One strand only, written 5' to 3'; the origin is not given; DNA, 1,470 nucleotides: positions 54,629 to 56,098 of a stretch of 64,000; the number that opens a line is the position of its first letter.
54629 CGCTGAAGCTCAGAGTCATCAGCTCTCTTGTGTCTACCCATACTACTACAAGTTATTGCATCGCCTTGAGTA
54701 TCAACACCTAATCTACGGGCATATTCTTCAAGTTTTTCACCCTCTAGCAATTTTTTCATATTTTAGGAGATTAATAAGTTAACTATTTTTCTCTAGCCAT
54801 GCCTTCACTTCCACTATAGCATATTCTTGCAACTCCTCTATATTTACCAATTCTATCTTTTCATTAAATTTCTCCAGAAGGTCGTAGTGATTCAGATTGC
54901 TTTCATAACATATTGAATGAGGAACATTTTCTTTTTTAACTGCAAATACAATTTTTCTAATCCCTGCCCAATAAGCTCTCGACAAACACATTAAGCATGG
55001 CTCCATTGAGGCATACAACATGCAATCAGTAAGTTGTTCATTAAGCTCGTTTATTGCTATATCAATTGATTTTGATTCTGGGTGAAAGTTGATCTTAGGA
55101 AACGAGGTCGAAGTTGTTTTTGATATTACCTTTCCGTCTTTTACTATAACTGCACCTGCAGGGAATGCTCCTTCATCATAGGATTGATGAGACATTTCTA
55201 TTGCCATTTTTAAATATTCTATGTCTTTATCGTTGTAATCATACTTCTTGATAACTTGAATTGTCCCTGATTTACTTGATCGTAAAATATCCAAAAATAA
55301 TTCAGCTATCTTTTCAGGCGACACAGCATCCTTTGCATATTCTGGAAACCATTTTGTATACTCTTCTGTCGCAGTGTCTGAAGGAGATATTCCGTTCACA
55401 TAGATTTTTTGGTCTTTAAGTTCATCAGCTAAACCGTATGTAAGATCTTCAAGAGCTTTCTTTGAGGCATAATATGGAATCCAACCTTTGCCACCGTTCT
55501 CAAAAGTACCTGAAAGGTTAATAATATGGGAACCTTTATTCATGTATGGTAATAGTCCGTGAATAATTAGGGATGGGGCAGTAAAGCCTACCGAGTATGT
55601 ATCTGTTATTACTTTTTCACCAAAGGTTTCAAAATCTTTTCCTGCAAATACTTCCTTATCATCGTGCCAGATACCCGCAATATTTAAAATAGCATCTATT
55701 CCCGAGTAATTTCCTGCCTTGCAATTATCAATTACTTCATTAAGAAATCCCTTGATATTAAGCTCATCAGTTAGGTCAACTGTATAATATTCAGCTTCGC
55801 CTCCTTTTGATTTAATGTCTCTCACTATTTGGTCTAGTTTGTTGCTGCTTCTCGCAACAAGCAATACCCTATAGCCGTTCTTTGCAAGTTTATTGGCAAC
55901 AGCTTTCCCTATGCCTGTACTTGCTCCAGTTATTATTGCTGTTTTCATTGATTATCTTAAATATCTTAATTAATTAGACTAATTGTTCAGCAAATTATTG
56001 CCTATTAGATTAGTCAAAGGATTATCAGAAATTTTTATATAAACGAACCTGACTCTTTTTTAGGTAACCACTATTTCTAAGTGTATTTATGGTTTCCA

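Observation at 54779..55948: Unusual SDR reductase-CDA deaminase fusion protein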

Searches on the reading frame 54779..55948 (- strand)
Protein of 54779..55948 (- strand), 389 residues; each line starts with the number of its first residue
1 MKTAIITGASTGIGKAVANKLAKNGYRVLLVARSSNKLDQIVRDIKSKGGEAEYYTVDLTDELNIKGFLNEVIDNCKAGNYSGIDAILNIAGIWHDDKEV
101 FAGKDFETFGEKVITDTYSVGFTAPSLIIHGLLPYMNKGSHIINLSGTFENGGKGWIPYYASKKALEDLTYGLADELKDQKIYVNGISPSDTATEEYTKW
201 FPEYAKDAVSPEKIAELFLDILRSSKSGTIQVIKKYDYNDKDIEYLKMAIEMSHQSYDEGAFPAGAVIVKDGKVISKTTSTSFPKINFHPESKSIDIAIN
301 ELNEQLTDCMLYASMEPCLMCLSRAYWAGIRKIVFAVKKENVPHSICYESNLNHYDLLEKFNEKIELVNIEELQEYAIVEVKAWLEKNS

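Call 3: search_protein_families(library=pfam, proteins=[window:54779-55948:-], max_evalue=0.01)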
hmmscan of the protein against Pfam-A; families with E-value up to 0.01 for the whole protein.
window:54779-55948:- (389 aa): 10 families
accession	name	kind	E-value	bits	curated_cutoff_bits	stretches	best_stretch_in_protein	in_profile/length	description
PF00106.31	adh_short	-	5.3e-36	124.4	26.6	1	2-200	1-190/195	short chain dehydrogenase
PF13561.12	adh_short_C2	-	4.3e-24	85.8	27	1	8-197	1-181/236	Enoyl-(Acyl carrier protein) reductase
PF00383.29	dCMP_cyt_deam_1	-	1.5e-16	60.6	25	1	241-336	3-101/102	Cytidine and deoxycytidylate deaminase zinc-binding region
PF14437.12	MafB19-deam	-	7.1e-14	52.3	27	1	244-370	5-127/142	MafB19-like deaminase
PF08659.16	KR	-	2.1e-07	31.5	22.6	1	3-97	2-95/180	KR domain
PF01370.27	Epimerase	-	3.2e-05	23.9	20.9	1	5-72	2-67/240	NAD dependent epimerase/dehydratase family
PF23441.1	SDR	-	0.00026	20.9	27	1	3-206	9-208/258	SDR-like rossmann domain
PF13460.12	NAD_binding_10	-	0.00088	19.6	27.2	1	8-62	1-51/184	NAD(P)H-binding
PF16363.11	GDP_Man_Dehyd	-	0.0038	17.2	27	1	5-72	1-74/332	GDP-mannose 4,6 dehydratase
PF03435.24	Sacchrp_dh_NADP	-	0.0039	17.9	25.1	0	6-64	3-60/129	Saccharopine dehydrogenase NADP binding domain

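Call 4: search_protein_families(library=ncbifam, proteins=[window:54779-55948:-], max_evalue=0.01)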
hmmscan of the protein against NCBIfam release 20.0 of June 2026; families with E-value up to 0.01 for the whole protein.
window:54779-55948:- (389 aa): 224 families (the best 25 are shown)
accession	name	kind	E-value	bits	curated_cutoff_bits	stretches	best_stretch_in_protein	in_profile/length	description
NF005672.0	PRK07454.1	equivalog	1.2e-26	93.4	234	1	1-194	6-190/241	SDR family oxidoreductase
NF005806.0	PRK07666.1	equivalog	4.2e-25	88.4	286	1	2-227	8-226/239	3-ketoacyl-ACP reductase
NF005559.1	PRK07231.1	subfamily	1.2e-24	87.1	215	1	2-200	5-194/249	glucose 1-dehydrogenase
NF006509.0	PRK08945.1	equivalog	8.4e-24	84.1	269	1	2-223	14-231/248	YciK family oxidoreductase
NF005681.0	PRK07478.1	subfamily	2.5e-23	82.7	267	1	2-198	7-196/254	SDR family oxidoreductase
NF005539.0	PRK07201.1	equivalog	3.5e-23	82.2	549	1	2-194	371-556/657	SDR family oxidoreductase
NF006366.0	PRK08589.1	equivalog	3.3e-22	79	386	1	2-192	7-187/272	SDR family oxidoreductase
TIGR01963.1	PHB_DH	subfamily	4.4e-22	78.6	307.05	1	1-208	1-199/255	3-hydroxybutyrate dehydrogenase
NF009466.0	PRK12826.1-2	subfamily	6.4e-22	78.2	222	1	2-209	4-204/248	3-oxoacyl-ACP reductase FabG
NF004200.0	PRK05653.1-5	equivalog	1.2e-21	77.3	273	1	2-199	3-193/242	3-oxoacyl-ACP reductase FabG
NF004825.0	PRK06181.1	equivalog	1.5e-21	76.9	215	1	1-195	6-191/268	SDR family oxidoreductase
TIGR01830.1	3oxo_ACP_reduc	equivalog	2.2e-21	76.7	297.75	1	4-207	1-195/239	3-oxoacyl-[acyl-carrier-protein] reductase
NF006565.0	PRK09072.1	equivalog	2.5e-21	76.4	238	1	2-195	6-187/265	SDR family oxidoreductase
NF006384.0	PRK08628.1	equivalog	3.4e-21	75.7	307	1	2-214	8-208/258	SDR family oxidoreductase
NF005853.0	PRK07774.1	equivalog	1.4e-20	73.8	303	1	2-204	7-200/250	SDR family oxidoreductase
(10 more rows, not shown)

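Call 5: find_homologous_proteins(query=window:54779-55948:-, max_evalue=0.00001)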
Query window:54779-55948:- (389 aa): 1016 proteins with E <= 0.00001 among 4569 candidates; the best 120 are listed.
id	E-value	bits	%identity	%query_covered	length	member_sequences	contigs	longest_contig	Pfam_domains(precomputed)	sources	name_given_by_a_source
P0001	2.3e-258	874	100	100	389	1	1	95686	PF08659.17,PF00383.30,PF13561.13,PF14437.13,PF00106.32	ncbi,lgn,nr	ncbi:SDR family NAD(P)-dependent oxidoreductase [Candidatus Dojkabacteria bacterium]|nr:SDR family N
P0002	6.9e-226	767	86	100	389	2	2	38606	PF08659.17,PF00383.30,PF13561.13,PF14437.13,PF00106.32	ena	-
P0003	1.3e-224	763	85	100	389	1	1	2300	PF08659.17,PF00383.30,PF13561.13,PF14437.13,PF00106.32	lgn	-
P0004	6.8e-224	761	85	100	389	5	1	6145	PF08659.17,PF00383.30,PF13561.13,PF14437.13,PF00106.32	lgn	-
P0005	7.9e-224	761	85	100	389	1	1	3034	PF08659.17,PF00383.30,PF13561.13,PF14437.13,PF00106.32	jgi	-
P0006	8.4e-223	757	85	100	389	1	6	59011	PF08659.17,PF00383.30,PF13561.13,PF14437.13,PF00106.32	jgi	jgi:short-subunit dehydrogenase/deoxycytidylate deaminase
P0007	3.6e-222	755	85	100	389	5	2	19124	PF08659.17,PF00383.30,PF13561.13,PF14437.13,PF00106.32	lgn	-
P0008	1.1e-212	724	80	100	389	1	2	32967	PF08659.17,PF00383.30,PF13561.13,PF14437.13,PF00106.32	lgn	-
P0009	2.8e-202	690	78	100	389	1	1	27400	PF08659.17,PF00383.30,PF13561.13,PF14437.13,PF00106.32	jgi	-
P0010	7.8e-198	675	77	100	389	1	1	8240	PF08659.17,PF00383.30,PF13561.13,PF14437.13,PF23441.1,PF00106.32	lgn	-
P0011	2.2e-180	618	68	100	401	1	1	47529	PF08659.17,PF00383.30,PF13561.13,PF14437.13,PF00106.32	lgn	-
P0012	4.7e-177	607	68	100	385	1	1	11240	PF08659.17,PF00383.30,PF13561.13,PF14437.13,PF00106.32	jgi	-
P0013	5.6e-176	603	69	99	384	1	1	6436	PF08659.17,PF00383.30,PF13561.13,PF14437.13,PF00106.32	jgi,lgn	jgi:short-subunit dehydrogenase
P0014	3.6e-167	574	84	76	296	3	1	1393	PF00383.30,PF13561.13,PF14437.13,PF00106.32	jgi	-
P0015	1.2e-166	573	64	99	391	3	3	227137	PF08659.17,PF00383.30,PF13561.13,PF14437.13,PF00106.32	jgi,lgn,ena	-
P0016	6.3e-165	567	64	99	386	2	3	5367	PF08659.17,PF00383.30,PF16363.12,PF13561.13,PF14437.13,PF23441.1,PF00106.32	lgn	-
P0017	1.2e-163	563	63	100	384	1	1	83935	PF08659.17,PF00383.30,PF13561.13,PF14437.13,PF00106.32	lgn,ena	-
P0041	2.2e-74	269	54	60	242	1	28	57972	PF08659.17,PF13561.13,PF00106.32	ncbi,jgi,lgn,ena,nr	ncbi:MAG: hypothetical protein COU65_00190 [Candidatus Pacebacteria bacterium CG10_big_fil_rev_8_21_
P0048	8.3e-74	267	57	60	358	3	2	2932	PF08659.17,PF13561.13,PF00106.32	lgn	-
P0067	1.8e-72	263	53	60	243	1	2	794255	PF08659.17,PF13561.13,PF00106.32,PF01370.28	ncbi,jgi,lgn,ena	-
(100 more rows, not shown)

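Call 8: find_encoding_contigs(protein=P0015, flank=8000, max_places=3)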
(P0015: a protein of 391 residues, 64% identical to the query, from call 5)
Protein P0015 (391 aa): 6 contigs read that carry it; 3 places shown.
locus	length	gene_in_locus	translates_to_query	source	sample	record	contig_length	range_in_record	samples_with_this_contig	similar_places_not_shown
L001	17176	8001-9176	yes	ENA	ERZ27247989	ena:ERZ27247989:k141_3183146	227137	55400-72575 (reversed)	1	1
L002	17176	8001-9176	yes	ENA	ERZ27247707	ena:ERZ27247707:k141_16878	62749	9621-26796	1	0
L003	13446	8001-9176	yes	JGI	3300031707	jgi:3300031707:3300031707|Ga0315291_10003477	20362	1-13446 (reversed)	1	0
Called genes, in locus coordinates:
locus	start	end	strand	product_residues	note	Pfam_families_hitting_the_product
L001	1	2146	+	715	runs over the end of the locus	PF13380:CoA_binding_2, PF13607:Succ_CoA_lig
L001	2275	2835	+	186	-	PF04542:Sigma70_r2, PF08281:Sigma70_r4_2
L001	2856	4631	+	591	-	PF04773:FecR (weak)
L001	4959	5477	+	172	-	PF01936:NYN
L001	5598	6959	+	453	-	-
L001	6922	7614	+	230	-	-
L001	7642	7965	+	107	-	-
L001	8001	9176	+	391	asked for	PF00106:adh_short, PF08659:KR, PF13561:adh_short_C2, PF00383:dCMP_cyt_deam_1, PF14437:MafB19-deam (weak)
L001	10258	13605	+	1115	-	-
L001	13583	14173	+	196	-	PF01930:Cas_Cas4, PF12705:PDDEXK_1 (weak)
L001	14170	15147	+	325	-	PF01867:Cas_Cas1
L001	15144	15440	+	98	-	PF09827:CRISPR_Cas2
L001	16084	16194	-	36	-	-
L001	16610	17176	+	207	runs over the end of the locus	PF03575:Peptidase_S51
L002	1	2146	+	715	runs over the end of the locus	PF13380:CoA_binding_2, PF13607:Succ_CoA_lig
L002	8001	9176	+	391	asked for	PF00106:adh_short, PF08659:KR, PF13561:adh_short_C2, PF00383:dCMP_cyt_deam_1, PF14437:MafB19-deam (weak)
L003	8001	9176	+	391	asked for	PF00106:adh_short, PF08659:KR, PF13561:adh_short_C2, PF00383:dCMP_cyt_deam_1, PF14437:MafB19-deam (weak)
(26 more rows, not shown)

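Call 9: find_encoding_contigs(protein=P0017, flank=8000, max_places=2)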
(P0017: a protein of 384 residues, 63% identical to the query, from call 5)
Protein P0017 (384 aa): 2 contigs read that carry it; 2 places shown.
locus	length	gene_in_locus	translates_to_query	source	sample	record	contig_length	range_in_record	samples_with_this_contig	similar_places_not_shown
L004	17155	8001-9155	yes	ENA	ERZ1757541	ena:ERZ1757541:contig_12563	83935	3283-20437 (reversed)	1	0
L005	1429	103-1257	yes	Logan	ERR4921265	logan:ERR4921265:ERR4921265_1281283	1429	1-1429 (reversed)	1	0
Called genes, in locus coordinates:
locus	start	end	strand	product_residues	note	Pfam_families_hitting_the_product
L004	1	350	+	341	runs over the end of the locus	-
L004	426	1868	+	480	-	-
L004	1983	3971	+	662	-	-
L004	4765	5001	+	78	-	PF01541:GIY-YIG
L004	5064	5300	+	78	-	PF01541:GIY-YIG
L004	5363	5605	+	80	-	PF01541:GIY-YIG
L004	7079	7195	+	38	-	-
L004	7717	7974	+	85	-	-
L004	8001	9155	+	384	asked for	PF00106:adh_short, PF08659:KR (weak), PF13561:adh_short_C2, PF00383:dCMP_cyt_deam_1, PF14437:MafB19-deam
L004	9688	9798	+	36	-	-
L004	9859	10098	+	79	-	-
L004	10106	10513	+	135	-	-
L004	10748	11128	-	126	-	-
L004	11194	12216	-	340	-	PF04244:DPRP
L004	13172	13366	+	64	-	-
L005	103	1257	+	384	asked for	PF00106:adh_short, PF08659:KR (weak), PF13561:adh_short_C2, PF00383:dCMP_cyt_deam_1, PF14437:MafB19-deam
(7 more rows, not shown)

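Call 12: find_encoding_contigs(protein=P0041, flank=5000, max_places=5)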
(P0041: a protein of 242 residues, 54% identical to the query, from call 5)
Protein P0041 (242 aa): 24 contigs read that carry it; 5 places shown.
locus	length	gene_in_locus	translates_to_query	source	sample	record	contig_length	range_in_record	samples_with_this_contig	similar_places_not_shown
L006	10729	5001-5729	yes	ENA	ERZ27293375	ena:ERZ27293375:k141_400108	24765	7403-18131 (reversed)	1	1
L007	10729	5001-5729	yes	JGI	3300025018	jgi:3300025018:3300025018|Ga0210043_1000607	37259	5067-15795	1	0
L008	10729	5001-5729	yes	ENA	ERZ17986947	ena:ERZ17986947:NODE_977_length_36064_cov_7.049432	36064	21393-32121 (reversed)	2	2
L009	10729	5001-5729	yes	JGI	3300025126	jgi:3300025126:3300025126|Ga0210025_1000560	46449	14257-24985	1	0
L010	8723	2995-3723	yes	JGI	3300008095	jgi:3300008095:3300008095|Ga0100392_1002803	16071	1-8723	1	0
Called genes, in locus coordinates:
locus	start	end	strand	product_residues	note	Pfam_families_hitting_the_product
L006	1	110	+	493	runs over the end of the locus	PF11074:DUF2779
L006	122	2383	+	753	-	PF03235:GmrSD_N, PF04326:SLFN_AlbA_2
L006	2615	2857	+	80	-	PF13310:Virulence_RhuM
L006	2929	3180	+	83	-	PF01527:HTH_Tnp_1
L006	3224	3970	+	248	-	PF13276:HTH_21 (weak), PF00665:rve, PF13610:DDE_Tnp_IS240 (weak), PF13683:rve_3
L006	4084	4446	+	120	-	PF00903:Glyoxalase, PF12681:Glyoxalase_2, PF22677:Ble-like_N (weak)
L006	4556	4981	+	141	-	-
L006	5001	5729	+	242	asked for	PF00106:adh_short, PF08659:KR (weak), PF13561:adh_short_C2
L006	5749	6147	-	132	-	-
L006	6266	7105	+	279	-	PF02578:Cu-oxidase_4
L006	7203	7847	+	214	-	PF00657:Lipase_GDSL, PF13472:Lipase_GDSL_2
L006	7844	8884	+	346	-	PF13310:Virulence_RhuM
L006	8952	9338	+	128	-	PF00293:NUDIX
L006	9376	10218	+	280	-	-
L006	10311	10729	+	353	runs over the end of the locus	-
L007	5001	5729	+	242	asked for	PF00106:adh_short, PF08659:KR (weak), PF13561:adh_short_C2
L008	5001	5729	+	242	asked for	PF00106:adh_short, PF08659:KR (weak), PF13561:adh_short_C2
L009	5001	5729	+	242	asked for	PF00106:adh_short, PF08659:KR (weak), PF13561:adh_short_C2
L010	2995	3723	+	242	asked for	PF00106:adh_short, PF08659:KR (weak), PF13561:adh_short_C2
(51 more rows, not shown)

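Call 13: find_encoding_contigs(protein=P0067, flank=5000, max_places=2)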
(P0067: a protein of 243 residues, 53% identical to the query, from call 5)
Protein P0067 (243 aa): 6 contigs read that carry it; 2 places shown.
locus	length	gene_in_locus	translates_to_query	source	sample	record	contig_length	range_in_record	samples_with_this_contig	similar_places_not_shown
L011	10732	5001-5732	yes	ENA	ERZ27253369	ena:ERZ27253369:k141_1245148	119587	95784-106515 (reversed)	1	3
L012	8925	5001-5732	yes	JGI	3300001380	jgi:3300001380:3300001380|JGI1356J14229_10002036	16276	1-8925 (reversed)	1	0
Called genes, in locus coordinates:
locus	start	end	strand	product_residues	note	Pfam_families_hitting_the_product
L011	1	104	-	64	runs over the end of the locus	PF04070:DUF378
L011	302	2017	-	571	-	PF00239:Resolvase, PF13408:Zn_ribbon_recom (faint)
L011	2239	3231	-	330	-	-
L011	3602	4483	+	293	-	PF00561:Abhydrolase_1 (faint), PF08538:DUF1749 (weak)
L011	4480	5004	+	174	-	PF00186:DHFR_1 (weak), PF01872:RibD_C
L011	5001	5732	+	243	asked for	PF00106:adh_short, PF01370:Epimerase (faint), PF08659:KR, PF13561:adh_short_C2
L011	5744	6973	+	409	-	PF02463:SMC_N, PF13175:AAA_15, PF13476:AAA_23, PF13555:AAA_29 (weak), PF00005:ABC_tran (faint), PF13304:AAA_21, PF13175:AAA_15 (weak)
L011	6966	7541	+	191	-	PF01844:HNH, PF14279:HNH_5 (weak)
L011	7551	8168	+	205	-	PF00702:Hydrolase, PF13419:HAD_2 (weak), PF13242:Hydrolase_like (weak)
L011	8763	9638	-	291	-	-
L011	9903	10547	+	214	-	PF02659:Mntp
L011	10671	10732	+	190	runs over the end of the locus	-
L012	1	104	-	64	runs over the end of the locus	PF04070:DUF378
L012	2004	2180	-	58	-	-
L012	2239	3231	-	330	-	-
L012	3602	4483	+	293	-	PF00561:Abhydrolase_1 (faint), PF08538:DUF1749 (weak)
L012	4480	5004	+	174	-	PF00186:DHFR_1 (weak), PF01872:RibD_C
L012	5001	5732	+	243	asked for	PF00106:adh_short, PF01370:Epimerase (faint), PF08659:KR, PF13561:adh_short_C2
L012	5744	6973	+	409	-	PF02463:SMC_N, PF13175:AAA_15, PF13476:AAA_23, PF13555:AAA_29 (weak), PF00005:ABC_tran (faint), PF13304:AAA_21, PF13175:AAA_15 (weak)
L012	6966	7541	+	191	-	PF01844:HNH, PF14279:HNH_5 (weak)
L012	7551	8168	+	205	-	PF00702:Hydrolase, PF13419:HAD_2 (weak), PF13242:Hydrolase_like (weak)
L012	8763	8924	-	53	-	?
